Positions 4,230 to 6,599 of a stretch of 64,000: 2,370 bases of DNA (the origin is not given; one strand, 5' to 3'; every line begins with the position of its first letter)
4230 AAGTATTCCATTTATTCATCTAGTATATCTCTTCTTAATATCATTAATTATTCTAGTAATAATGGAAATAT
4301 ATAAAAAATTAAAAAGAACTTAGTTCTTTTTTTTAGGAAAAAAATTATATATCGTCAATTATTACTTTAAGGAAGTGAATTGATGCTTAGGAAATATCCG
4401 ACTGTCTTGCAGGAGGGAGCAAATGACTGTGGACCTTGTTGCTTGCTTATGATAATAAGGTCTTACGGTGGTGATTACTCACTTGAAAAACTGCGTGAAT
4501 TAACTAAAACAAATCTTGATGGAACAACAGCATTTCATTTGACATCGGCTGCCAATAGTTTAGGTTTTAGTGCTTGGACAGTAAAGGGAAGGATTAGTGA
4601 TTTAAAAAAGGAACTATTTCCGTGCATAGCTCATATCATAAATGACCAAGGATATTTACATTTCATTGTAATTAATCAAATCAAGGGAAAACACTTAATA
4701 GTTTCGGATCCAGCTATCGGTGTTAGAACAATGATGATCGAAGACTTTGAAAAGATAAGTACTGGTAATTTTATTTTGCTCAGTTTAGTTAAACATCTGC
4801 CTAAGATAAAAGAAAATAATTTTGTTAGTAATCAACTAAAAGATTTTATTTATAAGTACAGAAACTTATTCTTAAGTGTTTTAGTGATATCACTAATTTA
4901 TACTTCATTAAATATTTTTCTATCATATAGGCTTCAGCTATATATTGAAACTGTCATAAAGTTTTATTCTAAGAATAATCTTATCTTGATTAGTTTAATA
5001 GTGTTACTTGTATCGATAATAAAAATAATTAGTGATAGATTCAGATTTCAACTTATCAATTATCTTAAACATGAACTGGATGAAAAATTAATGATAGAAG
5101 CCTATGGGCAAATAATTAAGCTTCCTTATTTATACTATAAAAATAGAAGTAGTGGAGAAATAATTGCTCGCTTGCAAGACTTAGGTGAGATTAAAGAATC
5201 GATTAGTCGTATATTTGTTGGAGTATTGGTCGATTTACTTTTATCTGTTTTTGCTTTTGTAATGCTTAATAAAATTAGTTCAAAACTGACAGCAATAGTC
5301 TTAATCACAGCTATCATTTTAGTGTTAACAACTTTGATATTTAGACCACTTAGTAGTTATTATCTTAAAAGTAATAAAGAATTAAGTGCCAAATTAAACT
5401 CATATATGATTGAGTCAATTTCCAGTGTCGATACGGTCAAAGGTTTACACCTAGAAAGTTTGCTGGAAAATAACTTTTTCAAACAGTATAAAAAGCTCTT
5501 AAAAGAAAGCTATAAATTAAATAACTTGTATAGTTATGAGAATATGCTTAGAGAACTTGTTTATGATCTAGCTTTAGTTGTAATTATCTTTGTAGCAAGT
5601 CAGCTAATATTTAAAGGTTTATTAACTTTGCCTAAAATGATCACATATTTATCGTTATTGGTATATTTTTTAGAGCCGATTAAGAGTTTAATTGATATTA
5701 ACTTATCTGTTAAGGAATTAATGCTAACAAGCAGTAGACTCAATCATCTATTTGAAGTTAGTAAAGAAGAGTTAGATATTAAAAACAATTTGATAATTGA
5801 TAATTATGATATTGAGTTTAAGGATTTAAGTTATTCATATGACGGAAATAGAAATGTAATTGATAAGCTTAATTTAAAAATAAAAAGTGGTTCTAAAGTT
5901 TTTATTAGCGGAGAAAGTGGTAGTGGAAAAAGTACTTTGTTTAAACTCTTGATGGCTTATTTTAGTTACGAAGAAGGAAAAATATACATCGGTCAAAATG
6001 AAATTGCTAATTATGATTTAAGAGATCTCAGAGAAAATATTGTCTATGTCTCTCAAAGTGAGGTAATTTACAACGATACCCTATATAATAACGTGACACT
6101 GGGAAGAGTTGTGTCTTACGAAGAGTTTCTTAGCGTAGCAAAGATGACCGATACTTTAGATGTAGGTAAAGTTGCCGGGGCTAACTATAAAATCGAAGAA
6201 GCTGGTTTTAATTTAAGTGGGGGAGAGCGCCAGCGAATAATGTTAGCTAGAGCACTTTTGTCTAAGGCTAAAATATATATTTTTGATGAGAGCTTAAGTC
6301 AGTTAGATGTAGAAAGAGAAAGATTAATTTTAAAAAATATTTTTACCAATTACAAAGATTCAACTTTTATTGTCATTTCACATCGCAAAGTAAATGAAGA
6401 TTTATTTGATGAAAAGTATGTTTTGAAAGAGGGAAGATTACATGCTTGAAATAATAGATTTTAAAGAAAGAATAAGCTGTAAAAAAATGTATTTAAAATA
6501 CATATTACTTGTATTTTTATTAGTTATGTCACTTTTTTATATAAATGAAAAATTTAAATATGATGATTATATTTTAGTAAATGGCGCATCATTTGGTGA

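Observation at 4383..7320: Unannotated two-peptide double-glycine-leader bacteriocin-like operon behind a C39-ABC exporter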

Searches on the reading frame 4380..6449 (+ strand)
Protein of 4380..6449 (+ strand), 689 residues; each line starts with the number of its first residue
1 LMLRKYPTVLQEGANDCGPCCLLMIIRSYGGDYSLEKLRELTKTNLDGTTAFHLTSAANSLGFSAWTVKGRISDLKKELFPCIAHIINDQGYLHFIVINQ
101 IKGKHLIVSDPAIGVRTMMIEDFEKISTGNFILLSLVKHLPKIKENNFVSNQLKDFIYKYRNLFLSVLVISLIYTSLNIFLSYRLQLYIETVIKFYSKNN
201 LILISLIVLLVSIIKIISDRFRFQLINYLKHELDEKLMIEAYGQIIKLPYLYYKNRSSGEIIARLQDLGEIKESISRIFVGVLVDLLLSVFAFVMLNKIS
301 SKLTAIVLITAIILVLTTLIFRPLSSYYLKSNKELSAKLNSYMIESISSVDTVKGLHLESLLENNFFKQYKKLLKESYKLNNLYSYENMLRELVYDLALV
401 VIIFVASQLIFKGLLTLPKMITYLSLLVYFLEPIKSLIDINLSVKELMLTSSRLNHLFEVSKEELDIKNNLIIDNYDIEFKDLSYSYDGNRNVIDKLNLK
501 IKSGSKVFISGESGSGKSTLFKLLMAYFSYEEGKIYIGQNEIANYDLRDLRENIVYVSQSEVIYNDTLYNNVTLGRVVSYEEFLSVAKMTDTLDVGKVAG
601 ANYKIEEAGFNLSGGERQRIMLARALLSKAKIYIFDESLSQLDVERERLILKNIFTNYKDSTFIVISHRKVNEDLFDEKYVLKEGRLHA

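Call 3: search_protein_families(library=pfam, proteins=[window:4380-6449:+], max_evalue=1)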
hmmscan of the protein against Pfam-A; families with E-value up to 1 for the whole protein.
window:4380-6449:+ (689 aa): 17 families
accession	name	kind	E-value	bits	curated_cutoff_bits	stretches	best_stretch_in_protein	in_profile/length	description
PF03412.21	Peptidase_C39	-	2.2e-35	121.8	22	1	5-134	1-128/133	Peptidase C39 family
PF00664.28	ABC_membrane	-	1.3e-27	97.7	28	1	167-433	4-273/274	ABC transporter transmembrane region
PF00005.33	ABC_tran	-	2.4e-27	96.6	25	1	495-638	2-135/137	ABC transporter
PF02463.25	SMC_N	-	5.5e-07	29.7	40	1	503-671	107-200/220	RecF/RecN/SMC N terminal domain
PF20720.3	nSTAND3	-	0.00053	20.2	27.2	1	501-536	14-50/155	Novel STAND NTPase 3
PF13555.12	AAA_29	-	0.0014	18.8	27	1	498-521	16-39/61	P-loop containing region of AAA domain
PF13191.12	AAA_16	-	0.0081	17.1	32.6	1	502-531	20-51/167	AAA ATPase domain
PF03193.22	RsgA_GTPase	-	0.0088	16.3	30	1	489-527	92-129/174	RsgA GTPase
PF13529.12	Peptidase_C39_2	-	0.026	15.6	24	1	6-111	3-142/143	Peptidase_C39 like family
PF00910.28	RNA_helicase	-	0.068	14.1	21.5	1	507-539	1-38/105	RNA helicase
PF13401.12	AAA_22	-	0.073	13.8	27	1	507-528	8-29/130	AAA domain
PF00158.32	Sigma54_activat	-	0.077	13.1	20.2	1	491-528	9-46/168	Sigma-54 interaction domain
PF06414.18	Zeta_toxin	-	0.12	12.2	22.3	1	507-542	19-54/199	Zeta toxin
PF25199.1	nSTAND_NTPase5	-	0.15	12.3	34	1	493-540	24-78/145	Novel STAND NTPase 5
PF00270.35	DEAD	-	0.17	12.1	26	1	501-526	11-36/167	DEAD/DEAH box helicase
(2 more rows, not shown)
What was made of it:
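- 4383..6449 (+): Peptidase-containing ABC transporter (PCAT), 688 aa. An N-terminal C39 leader peptidase is followed by six-helix ABC membrane domain and an ATPase domain. Pfam hits: Peptidase_C39 2e-35, ABC_membrane 1e-27, ABC_tran 2e-27 (call 3).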

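Call 4: search_protein_families(library=ncbifam, proteins=[window:4380-6449:+], max_evalue=1)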
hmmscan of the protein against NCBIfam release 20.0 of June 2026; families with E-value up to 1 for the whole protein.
window:4380-6449:+ (689 aa): 189 families (the best 25 are shown)
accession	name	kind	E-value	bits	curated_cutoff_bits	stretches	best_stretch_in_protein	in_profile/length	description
TIGR01193.1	bacteriocin_ABC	subfamily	2.8e-115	386.4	523.85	1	14-685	4-684/708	peptide cleavage/export ABC transporter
TIGR03796.1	NHLM_micro_ABC1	equivalog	2.2e-95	320.4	853.3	1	5-686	1-688/710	NHLP family bacteriocin export ABC transporter peptidase/permease/ATPase subunit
NF045998.1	cleave_ABC_plasm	equivalog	1.9e-89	300.7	500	1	11-670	2-661/673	Mbov_0121 family peptidase domain-containing ABC transporter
TIGR01846.1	type_I_sec_HlyB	subfamily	6.8e-85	285.8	725.55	1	21-686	4-668/694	type I secretion system permease/ATPase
TIGR03375.1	type_I_sec_LssB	subfamily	1.5e-83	281.3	693.1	1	21-688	6-680/696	type I secretion system permease/ATPase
TIGR02203.1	MsbA_lipidA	equivalog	1.2e-68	232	602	1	157-687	9-546/572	lipid A export permease/ATP-binding protein MsbA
TIGR03797.1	NHLM_micro_ABC2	equivalog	4.9e-61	207.1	709.4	1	157-687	131-662/686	NHLP bacteriocin export ABC transporter permease/ATPase subunit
TIGR02204.1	MsbA_rel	hypoth_equivalog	2.3e-59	201.5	780.4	1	152-687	8-552/576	ABC transporter, permease/ATP-binding protein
NF008381.0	PRK11176.1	equivalog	1e-55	189.2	867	1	155-687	18-556/582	lipid A ABC transporter ATP-binding protein/permease MsbA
NF010178.0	PRK13657.1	equivalog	2.6e-53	181.4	733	1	213-685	67-545/588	glucan ABC transporter ATP-binding protein/ permease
TIGR00958.1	3a01208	subfamily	1.5e-52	178.9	874.6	1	156-687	155-691/711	antigen peptide transporter 2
NF045513.1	HepA_fam_ABC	equivalog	1.9e-52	178.6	725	1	196-686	89-585/610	heterocyst formation ABC transporter subunit HepA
NF008364.0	PRK11160.1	equivalog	1.3e-51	175.9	630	1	233-687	91-552/575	heme ABC transporter ATP-binding protein/permease CydC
TIGR02857.1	CydD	equivalog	3.7e-48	164.8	435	1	164-678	5-525/529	thiol reductant ABC exporter subunit CydD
TIGR02868.1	CydC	equivalog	2.2e-46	158.6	329.05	1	241-669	92-529/530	thiol reductant ABC exporter subunit CydC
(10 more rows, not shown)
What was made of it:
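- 4383..6449 (+): NF045998 (the Mycoplasma Mbov_0121 family) scores 301 bits, below its 500-bit cut-off (call 4).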

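Call 6: find_encoding_contigs(protein=window:4380-6449:+, flank=10000, max_places=6)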
Protein window:4380-6449:+ (689 aa): no gene with exactly this product is on record in the collection.

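Call 9: find_encoding_contigs(protein=window:4383-6449:+, flank=10000, max_places=6)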
Protein window:4383-6449:+ (688 aa): no gene with exactly this product is on record in the collection.

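Call 12: find_related_loci(query=window:4383-6449:+, collection=genome_contigs, flank=6000)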
Query window:4383-6449:+ (688 aa) in genome_contigs; peptide patterns used: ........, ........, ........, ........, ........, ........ (x = any residue, [..] = any of these).
117 stretches matched a pattern; 17 encode a relative of the query (tblastn E <= 1e-3); 17 distinct loci.
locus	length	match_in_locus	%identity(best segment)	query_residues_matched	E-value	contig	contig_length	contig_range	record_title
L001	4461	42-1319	28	251-668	6e-42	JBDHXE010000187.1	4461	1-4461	MAG: Chlorobiota bacterium isolate AS-MESO-3CA.185 NODE_77051_length_4461_cov_3.021670, whole genome shotgun sequence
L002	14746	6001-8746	23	132-668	1e-39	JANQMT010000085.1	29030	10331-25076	MAG: Clostridia bacterium isolate PL25b_bin.38 k99_190040, whole genome shotgun sequence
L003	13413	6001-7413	26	221-688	6e-38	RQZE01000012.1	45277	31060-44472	Erysipelotrichaceae bacterium OH741_COT-311 scaffold_11, whole genome shotgun sequence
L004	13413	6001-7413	26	221-688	5e-38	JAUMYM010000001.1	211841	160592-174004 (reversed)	MAG: Erysipelotrichaceae bacterium isolate S17M_Sa_23 NODE_12_length_211841_cov_10.876234, whole genome shotgun sequence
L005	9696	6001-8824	34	338-686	8e-37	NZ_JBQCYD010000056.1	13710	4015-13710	MAG: Senegalia sp. (in: firmicutes) isolate AOP38_B2_surf _bin _27 AOP38_B2_surf.bin.27_56, whole genome shotgun sequenc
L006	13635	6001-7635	28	148-686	1e-35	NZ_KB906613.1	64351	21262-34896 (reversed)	Peptostreptococcus anaerobius VPI 4330 = DSM 2949 F823DRAFT_scaffold00009.9, whole genome shotgun sequence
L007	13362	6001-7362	25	250-688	2e-33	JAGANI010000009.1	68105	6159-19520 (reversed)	MAG: Clostridia bacterium isolate RGIG8599 Water_deer_Cecum.Co__c134735, whole genome shotgun sequence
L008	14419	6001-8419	30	399-688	1e-32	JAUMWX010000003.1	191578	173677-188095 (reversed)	MAG: Tissierellia bacterium isolate S15M_Sa_33 NODE_12_length_191578_cov_21.713883, whole genome shotgun sequence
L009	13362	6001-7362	26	216-688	1e-32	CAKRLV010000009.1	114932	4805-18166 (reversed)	MAG: uncultured Agathobacter sp. isolate REFINED_METABAT215_TOP10_CONTIGS_1500_ASSEMBLY_K77_MERGED__Hadza_MoBio_hadza-I-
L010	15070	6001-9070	32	240-686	1e-32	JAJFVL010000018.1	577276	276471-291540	MAG: Bacteroidales bacterium isolate bin.736 k141_1526039, whole genome shotgun sequence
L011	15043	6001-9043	28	251-686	2e-32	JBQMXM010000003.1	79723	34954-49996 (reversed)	MAG: Clostridium sp. isolate A1_bin.28 NODE_76_length_79723_cov_8.888726, whole genome shotgun sequence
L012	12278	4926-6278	25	243-688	5e-32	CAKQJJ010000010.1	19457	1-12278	MAG: uncultured Clostridia bacterium isolate REFINED_METABAT215_TOP10_CONTIGS_1500_ASSEMBLY_K77_MERGED__Hadza_MoBio_hadz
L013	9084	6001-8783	28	246-686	3e-40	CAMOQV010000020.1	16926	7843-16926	MAG: uncultured Clostridia bacterium isolate SRR873606_bin.71_metaWRAP_v1.3_MAG genome assembly, contig: NODE_6699_lengt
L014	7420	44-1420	27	233-685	1e-36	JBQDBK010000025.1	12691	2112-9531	MAG: Peptoniphilaceae bacterium isolate AOP35_05H_surf _bin _17 AOP35_05H_surf.bin.17_25, whole genome shotgun sequence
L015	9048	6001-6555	26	488-667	5e-10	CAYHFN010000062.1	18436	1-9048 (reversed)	MAG TPA_asm: uncultured Chitinophagaceae bacterium isolate ERP119702_co1_35 genome assembly, contig: NODE_3425_length_18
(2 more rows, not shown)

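Call 50: search_solved_structures(query=window:4383-6449:+, max_evalue=1e-30, show_alignments=1)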
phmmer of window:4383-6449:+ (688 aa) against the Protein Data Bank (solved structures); distinct sequences matched with E-value up to 1e-30: 189 (the best 60 are shown).
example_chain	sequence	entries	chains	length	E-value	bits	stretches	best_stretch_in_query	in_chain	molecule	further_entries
4ry2_A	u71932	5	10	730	9.3e-106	358.2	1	3-686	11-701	ABC-type bacteriocin transporter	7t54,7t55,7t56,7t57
8vp3_A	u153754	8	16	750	1e-105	358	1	3-686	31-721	ABC-type bacteriocin transporter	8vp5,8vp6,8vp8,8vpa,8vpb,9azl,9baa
4s0f_A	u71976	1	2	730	2.2e-105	356.9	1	3-686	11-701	ABC-type bacteriocin transporter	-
6v9z_A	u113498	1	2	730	2.1e-104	353.7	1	3-686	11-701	ABC-type bacteriocin transporter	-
8vp9_A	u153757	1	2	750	9.2e-103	348.3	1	3-686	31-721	ABC-type bacteriocin transporter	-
8hf4_A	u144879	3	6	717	1.1e-88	301.7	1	13-686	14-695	Transport/processing ATP-binding protein ComA | Competence factor transporting ATP-binding protein/permease ComA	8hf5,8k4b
8hf7_A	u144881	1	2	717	1.2e-88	301.7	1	13-686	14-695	Competence factor transporting ATP-binding protein/permease ComA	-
8hf6_A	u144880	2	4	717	2.7e-88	300.5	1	13-686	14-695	Competence factor transporting ATP-binding protein/permease ComA | Transport/processing ATP-binding protein ComA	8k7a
8vow_A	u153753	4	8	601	5.6e-76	259.8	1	153-686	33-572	ABC-type bacteriocin transporter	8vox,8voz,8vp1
7sgr_J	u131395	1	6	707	5.4e-63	216.9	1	46-686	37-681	Alpha-hemolysin translocation ATP-binding protein HlyB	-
8dck_A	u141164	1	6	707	1.3e-62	215.7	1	46-686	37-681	Alpha-hemolysin translocation ATP-binding protein HlyB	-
6ujw_A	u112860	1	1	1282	2.6e-60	208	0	198-684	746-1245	ATP-dependent translocase ABCB1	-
9oe1_A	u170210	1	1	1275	2.7e-60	208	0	235-669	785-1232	ATP-binding cassette, sub-family B (MDR/TAP), member 4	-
9ody_A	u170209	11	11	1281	2.7e-60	208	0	235-669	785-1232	ATP-binding cassette, sub-family B (MDR/TAP), member 4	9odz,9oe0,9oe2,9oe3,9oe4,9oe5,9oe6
6ujs_A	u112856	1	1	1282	6e-60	206.8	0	198-684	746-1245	ATP-dependent translocase ABCB1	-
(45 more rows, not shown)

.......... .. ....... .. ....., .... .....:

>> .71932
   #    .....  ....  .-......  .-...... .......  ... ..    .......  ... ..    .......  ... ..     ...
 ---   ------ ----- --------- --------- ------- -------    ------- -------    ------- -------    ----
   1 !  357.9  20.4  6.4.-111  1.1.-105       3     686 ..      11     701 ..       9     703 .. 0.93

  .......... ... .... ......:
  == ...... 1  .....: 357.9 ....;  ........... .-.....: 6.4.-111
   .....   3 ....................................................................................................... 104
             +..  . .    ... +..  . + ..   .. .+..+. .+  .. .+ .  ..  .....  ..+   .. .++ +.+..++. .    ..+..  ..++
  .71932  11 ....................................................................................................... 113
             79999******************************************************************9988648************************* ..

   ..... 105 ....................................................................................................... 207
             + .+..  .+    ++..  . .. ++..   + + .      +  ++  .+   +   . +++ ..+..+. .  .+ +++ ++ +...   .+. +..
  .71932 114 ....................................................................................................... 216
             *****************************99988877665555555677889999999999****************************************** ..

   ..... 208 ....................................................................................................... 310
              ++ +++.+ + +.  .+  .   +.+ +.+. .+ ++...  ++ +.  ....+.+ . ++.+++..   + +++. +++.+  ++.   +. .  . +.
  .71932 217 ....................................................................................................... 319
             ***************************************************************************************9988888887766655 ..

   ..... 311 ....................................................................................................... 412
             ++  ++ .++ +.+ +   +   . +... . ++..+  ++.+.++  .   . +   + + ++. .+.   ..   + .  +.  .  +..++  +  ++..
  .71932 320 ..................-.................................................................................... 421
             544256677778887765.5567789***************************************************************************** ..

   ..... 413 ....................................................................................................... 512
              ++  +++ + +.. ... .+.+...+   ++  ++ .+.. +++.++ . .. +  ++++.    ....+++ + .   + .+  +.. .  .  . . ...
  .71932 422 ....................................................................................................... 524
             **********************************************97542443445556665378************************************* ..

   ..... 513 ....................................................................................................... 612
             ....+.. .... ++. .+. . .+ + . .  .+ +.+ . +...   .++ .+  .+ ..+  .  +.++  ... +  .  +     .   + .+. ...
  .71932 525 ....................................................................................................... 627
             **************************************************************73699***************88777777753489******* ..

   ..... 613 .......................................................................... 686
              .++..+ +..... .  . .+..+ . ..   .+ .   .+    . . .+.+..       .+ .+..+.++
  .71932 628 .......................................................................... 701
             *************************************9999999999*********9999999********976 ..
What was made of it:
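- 4383..6449 (+): Best solved relative is PCAT1 (4RY2) at 9e-106, aligned end to end, then ComA at 1e-88 (call 50).
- On Class IIb (two-peptide) bacteriocin system: Calls 3 and 50.
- Closest known: PCAT1 of Clostridium thermocellum and ComA of Streptococcus. Same: Full-length alignment (9e-106 and 1e-88) with conserved C39 catalytic motifs and ATPase motifs (call 50).
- PCAT1-like exporter with active-site motifs intact (calls 3, 50).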
